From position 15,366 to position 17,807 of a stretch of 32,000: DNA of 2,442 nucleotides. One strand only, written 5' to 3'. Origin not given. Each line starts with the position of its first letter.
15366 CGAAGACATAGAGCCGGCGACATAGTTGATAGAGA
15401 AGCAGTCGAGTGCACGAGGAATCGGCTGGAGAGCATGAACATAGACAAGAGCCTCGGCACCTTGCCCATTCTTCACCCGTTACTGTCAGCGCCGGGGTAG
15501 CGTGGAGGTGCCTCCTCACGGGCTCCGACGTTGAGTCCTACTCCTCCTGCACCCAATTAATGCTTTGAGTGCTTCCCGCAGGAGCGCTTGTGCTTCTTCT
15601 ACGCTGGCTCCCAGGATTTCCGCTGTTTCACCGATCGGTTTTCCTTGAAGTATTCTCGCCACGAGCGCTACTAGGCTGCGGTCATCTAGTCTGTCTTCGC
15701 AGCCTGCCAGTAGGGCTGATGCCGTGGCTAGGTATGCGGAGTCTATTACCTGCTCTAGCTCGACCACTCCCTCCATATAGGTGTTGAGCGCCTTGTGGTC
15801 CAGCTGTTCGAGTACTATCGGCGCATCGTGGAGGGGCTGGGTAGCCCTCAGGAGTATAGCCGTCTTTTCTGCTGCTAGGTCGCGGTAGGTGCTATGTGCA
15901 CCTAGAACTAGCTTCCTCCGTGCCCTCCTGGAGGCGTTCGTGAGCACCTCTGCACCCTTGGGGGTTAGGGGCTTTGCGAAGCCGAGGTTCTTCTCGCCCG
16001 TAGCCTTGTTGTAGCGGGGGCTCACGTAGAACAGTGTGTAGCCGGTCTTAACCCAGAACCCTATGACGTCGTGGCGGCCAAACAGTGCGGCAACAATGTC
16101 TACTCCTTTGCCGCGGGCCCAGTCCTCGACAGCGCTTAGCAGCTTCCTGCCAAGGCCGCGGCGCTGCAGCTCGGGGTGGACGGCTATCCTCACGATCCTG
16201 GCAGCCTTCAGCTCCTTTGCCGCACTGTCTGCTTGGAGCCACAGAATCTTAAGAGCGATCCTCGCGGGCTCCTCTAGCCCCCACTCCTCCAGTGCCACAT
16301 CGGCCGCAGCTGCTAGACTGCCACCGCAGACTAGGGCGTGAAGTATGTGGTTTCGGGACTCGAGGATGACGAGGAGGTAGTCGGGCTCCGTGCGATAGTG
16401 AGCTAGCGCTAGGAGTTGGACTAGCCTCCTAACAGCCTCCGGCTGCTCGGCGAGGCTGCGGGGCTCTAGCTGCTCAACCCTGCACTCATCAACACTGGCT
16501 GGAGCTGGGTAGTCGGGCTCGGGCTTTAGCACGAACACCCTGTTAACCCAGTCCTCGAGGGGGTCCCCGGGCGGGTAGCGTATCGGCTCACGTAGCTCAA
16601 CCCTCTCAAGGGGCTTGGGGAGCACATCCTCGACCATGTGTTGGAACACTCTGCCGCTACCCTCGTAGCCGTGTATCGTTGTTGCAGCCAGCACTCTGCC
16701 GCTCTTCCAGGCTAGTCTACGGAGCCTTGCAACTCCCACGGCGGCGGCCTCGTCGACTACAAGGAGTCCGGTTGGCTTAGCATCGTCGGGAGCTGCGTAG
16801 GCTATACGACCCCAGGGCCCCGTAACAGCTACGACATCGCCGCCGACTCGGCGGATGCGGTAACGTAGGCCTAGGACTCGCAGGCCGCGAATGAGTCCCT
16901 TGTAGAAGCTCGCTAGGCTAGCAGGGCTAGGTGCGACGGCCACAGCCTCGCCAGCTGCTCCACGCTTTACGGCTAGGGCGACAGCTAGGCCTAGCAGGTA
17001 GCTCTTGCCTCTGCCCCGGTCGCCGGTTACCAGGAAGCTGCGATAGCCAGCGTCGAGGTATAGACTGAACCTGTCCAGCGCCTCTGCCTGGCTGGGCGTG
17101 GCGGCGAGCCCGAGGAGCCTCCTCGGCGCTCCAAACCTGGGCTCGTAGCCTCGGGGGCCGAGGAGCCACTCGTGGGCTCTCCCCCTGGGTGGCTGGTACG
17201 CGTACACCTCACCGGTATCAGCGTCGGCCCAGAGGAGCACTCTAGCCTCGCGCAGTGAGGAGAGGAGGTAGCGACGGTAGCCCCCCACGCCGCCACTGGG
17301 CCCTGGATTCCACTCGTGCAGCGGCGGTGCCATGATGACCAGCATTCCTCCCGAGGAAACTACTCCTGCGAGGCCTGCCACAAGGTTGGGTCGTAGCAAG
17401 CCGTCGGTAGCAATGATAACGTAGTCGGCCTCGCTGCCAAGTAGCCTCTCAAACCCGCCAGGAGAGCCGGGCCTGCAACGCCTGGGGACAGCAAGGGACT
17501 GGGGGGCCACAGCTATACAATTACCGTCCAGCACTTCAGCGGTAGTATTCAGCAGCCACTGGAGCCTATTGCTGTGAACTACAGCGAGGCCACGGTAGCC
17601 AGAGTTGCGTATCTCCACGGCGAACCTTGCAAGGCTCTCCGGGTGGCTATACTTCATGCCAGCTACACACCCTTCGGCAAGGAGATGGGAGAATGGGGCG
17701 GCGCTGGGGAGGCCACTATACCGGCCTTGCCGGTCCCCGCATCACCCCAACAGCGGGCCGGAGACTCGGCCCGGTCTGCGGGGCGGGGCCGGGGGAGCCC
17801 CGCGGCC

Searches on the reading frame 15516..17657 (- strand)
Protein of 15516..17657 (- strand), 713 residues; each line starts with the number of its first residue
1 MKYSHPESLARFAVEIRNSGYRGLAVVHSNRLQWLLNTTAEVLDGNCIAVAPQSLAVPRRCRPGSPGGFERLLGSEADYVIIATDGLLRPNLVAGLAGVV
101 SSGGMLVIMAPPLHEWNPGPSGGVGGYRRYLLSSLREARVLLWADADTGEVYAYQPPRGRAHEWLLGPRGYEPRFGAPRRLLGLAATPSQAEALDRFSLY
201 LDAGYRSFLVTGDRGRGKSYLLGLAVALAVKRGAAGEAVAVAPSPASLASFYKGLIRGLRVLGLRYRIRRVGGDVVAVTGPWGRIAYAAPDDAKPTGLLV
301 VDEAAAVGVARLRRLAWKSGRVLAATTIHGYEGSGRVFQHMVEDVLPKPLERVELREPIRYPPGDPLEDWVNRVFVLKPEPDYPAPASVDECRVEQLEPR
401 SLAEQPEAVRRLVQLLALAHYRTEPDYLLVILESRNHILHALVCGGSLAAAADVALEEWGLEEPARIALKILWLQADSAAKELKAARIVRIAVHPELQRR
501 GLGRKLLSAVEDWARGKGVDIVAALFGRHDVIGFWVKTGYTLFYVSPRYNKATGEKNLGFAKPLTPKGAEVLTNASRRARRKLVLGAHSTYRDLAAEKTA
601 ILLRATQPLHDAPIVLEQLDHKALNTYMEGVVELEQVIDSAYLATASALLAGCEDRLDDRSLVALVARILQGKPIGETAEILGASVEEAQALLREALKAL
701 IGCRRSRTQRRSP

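Call 20: search_protein_families(library=pfam, proteins=[window:15516-17657:-], max_evalue=0.001)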
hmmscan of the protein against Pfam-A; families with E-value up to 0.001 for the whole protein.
window:15516-17657:- (713 aa): 6 families
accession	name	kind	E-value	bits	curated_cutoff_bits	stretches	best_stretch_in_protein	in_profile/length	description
PF05127.21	NAT10_TcmA_helicase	-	1.9e-43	148.8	22.7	1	210-378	2-176/176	RNA cytidine acetyltransferase NAT10/TcmA, helicase domain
PF13718.12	GNAT_acetyltr_2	-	6.3e-11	42.5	24.6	1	477-521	88-132/229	GNAT acetyltransferase 2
PF00583.31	Acetyltransf_1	-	1.6e-09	38.4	20.7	1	483-540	57-116/116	Acetyltransferase (GNAT) family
PF13508.13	Acetyltransf_7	-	1.7e-07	32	27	1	485-541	29-83/84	Acetyltransferase (GNAT) domain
PF08351.18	TmcA_N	-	3.9e-07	30.6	22.7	1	69-117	90-138/178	tRNA(Met) cytidine acetyltransferase TmcA, N-terminal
PF13401.12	AAA_22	-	9.4e-05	23.2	27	0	206-315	6-104/130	AAA domain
